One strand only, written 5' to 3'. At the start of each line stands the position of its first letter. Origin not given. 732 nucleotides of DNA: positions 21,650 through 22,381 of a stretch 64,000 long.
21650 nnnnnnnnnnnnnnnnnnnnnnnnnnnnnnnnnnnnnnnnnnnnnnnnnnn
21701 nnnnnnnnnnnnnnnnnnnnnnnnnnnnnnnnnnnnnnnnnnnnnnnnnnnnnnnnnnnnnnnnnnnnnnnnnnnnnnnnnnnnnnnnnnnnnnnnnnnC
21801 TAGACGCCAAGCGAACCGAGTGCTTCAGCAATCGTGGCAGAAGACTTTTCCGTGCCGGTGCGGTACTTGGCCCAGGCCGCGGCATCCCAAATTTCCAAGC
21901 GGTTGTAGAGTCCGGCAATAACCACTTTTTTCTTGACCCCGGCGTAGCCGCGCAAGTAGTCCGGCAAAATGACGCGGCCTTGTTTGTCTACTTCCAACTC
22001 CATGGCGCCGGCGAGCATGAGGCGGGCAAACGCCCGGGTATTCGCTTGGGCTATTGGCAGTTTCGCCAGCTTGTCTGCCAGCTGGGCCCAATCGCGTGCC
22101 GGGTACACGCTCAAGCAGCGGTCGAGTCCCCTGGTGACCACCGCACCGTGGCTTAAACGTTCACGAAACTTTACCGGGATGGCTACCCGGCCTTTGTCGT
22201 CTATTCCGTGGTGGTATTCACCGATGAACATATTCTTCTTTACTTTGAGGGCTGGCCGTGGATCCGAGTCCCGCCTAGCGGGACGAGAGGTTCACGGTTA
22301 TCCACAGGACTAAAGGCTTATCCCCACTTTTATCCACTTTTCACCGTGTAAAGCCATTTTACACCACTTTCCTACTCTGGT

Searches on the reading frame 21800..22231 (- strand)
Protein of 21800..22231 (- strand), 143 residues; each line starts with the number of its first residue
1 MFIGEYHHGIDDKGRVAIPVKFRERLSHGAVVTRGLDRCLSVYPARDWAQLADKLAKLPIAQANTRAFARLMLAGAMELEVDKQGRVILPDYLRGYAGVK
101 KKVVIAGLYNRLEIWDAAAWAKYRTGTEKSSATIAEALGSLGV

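Call 7: search_protein_families(library=pfam, proteins=[window:21800-22231:-])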
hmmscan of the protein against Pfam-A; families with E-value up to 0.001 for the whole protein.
window:21800-22231:- (143 aa): 1 family
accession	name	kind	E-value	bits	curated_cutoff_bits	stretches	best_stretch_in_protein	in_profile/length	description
PF02381.23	MraZ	-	3.8e-38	129.8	23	2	72-136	1-66/72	MraZ protein, putative antitoxin-like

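Call 12: find_related_loci(query=window:21800-22231:-, collection=genome_contigs, flank=3000)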
Query window:21800-22231:- (143 aa) in genome_contigs; peptide patterns used: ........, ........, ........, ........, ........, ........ (x = any residue, [..] = any of these).
387 stretches matched a pattern; 274 encode a relative of the query (tblastn E <= 1e-3); the best 80 are kept; 80 distinct loci.
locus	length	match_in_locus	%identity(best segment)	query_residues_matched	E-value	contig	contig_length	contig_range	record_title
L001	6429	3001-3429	95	1-143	5e-91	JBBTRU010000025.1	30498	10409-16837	MAG: Patescibacteria group bacterium isolate H51-bin156_1 H51_bin156_1_000000000025, whole genome shotgun sequence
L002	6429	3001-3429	96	1-143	6e-91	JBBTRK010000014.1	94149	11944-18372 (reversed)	MAG: Patescibacteria group bacterium isolate H52-bin111_1 H52_bin111_1_000000000014, whole genome shotgun sequence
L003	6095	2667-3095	95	1-143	2e-90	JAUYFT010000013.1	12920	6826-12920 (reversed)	MAG: bacterium isolate C21_metabat.bin.3 C21_k141_82899, whole genome shotgun sequence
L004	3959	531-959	86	1-143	2e-82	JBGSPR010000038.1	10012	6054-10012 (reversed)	MAG: Patescibacteria group bacterium isolate JTS-AC309 k141_1701123, whole genome shotgun sequence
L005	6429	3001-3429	82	1-143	1e-80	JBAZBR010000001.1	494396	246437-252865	MAG: Patescibacteria group bacterium isolate SO_2017_GW1_117 NODE_115_length_494396_cov_1.400511_OW334_2017, whole genom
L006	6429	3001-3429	80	1-143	1e-79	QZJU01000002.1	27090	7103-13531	MAG: Candidatus Parcubacteria bacterium isolate SURF_31 contig-100_2665_length_27090_read_count_4449542, whole genome sh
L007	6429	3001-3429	74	1-143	2e-73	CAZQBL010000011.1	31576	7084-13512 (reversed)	MAG TPA_asm: uncultured Gammaproteobacteria bacterium isolate SRP231805_co4_93 genome assembly, contig: k141_132468, who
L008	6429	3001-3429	77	1-143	2e-73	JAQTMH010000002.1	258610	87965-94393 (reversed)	MAG: Patescibacteria group bacterium isolate STA_36 NODE_85_length_258610_cov_5.218262_Sandtown_A, whole genome shotgun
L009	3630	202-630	73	1-143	2e-72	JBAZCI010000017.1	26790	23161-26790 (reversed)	MAG: Patescibacteria group bacterium isolate SO_2017_GW1_133 NODE_7461_length_26790_cov_1.406818_OW334_2017, whole genom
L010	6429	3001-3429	75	1-143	5e-72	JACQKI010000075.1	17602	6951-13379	MAG: Candidatus Kerfeldbacteria bacterium isolate NC_groundwater_1173_Ag_S-0.1um_59_32 S_p1_S3_coassembly_k141_2441141,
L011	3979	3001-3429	74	1-143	4e-72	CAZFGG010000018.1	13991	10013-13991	MAG TPA_asm: uncultured Gammaproteobacteria bacterium isolate SRP200132_co1_183 genome assembly, contig: NODE_7640_lengt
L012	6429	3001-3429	74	1-143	1e-71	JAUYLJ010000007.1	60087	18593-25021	MAG: bacterium isolate C24_metabat.bin.3 C24_k141_157004, whole genome shotgun sequence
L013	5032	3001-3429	73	1-143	2e-71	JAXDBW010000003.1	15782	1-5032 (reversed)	MAG: Patescibacteria group bacterium isolate POMEDNA-B28 Raw2_k127_1677979, whole genome shotgun sequence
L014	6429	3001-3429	73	1-143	2e-71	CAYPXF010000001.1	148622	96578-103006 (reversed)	MAG TPA_asm: uncultured Gammaproteobacteria bacterium isolate binchicken_co17_235 genome assembly, contig: NODE_271_leng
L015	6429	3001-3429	74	1-143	2e-71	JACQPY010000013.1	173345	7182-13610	MAG: Candidatus Kerfeldbacteria bacterium isolate NC_groundwater_1319_Ag_S-0.2um_58_88 S_p2_S4_coassembly_k141_2582091,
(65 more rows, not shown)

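Call 31: find_encoding_contigs(protein=window:21800-22231:-, flank=1000, max_places=5)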
Protein window:21800-22231:- (143 aa): 4 contigs read that carry it; 3 places shown.
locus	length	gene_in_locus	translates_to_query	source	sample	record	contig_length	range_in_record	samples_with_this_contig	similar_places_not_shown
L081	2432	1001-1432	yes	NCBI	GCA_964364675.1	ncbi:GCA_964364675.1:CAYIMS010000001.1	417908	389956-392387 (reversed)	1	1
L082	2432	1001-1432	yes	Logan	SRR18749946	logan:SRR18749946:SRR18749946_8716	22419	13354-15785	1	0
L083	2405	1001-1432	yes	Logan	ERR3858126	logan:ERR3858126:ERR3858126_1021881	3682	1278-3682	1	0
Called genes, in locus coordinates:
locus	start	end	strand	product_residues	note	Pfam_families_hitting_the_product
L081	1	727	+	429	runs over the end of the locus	PF01966:HD (weak), PF19276:HD_assoc_2 (faint)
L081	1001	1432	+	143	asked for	PF02381:MraZ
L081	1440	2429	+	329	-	PF01795:Methyltransf_5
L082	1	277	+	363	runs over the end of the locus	-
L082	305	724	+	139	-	-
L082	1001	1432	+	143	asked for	PF02381:MraZ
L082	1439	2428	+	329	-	PF01795:Methyltransf_5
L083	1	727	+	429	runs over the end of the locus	PF01966:HD (weak), PF19276:HD_assoc_2 (faint)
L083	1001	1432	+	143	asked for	PF02381:MraZ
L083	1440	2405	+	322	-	?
